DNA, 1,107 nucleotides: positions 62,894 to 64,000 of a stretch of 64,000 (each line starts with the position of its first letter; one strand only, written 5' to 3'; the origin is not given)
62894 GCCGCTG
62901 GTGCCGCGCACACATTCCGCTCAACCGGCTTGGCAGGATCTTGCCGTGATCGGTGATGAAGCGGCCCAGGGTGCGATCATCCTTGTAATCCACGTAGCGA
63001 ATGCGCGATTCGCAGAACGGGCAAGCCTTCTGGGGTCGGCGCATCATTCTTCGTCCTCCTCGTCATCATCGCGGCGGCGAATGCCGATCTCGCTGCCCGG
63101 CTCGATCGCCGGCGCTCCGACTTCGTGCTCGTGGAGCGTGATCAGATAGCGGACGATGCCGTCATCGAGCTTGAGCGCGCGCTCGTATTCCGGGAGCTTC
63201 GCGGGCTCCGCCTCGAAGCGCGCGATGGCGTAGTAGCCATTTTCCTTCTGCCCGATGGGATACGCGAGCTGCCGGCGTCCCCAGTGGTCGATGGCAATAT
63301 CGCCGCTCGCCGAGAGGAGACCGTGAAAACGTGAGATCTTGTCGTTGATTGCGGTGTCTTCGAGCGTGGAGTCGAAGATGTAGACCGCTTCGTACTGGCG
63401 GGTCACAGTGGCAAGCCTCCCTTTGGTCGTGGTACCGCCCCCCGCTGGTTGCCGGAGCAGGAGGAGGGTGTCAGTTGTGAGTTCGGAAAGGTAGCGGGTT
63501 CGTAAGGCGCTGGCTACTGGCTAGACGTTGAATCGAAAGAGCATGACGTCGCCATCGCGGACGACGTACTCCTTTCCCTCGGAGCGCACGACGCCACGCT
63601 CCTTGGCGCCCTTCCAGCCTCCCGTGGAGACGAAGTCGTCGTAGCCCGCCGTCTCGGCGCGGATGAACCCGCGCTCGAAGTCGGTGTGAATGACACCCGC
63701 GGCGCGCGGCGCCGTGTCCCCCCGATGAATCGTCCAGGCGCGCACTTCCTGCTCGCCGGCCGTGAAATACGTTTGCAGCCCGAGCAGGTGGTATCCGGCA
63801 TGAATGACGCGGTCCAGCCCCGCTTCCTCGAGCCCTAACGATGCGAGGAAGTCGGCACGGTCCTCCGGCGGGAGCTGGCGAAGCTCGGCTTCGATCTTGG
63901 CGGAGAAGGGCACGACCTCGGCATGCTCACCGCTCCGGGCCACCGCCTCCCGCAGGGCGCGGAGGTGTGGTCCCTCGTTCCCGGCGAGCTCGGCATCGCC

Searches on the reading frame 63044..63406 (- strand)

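Call 18: search_protein_families(library=pfam, proteins=[window:63044-63406:-])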
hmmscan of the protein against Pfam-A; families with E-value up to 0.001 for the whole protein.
window:63044-63406:- (120 aa): 1 family
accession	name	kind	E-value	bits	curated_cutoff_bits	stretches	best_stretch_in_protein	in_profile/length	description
PF01250.22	Ribosomal_S6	-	2.7e-22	79.2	27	1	4-89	1-88/90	Ribosomal protein S6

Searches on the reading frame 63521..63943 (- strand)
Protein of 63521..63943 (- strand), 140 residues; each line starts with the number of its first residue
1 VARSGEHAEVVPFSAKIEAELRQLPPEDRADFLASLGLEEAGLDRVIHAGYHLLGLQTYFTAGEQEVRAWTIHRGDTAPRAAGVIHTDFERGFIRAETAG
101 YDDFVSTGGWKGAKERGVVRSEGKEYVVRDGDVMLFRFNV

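Call 18: search_protein_families(library=pfam, proteins=[window:63521-63943:-])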
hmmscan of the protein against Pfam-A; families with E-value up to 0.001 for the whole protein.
window:63521-63943:- (140 aa): 1 family
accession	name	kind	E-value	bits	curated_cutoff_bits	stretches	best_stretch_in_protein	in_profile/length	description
PF06071.19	YchF-GTPase_C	-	1.4e-38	131.3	27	1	56-139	1-84/84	Protein of unknown function (DUF933)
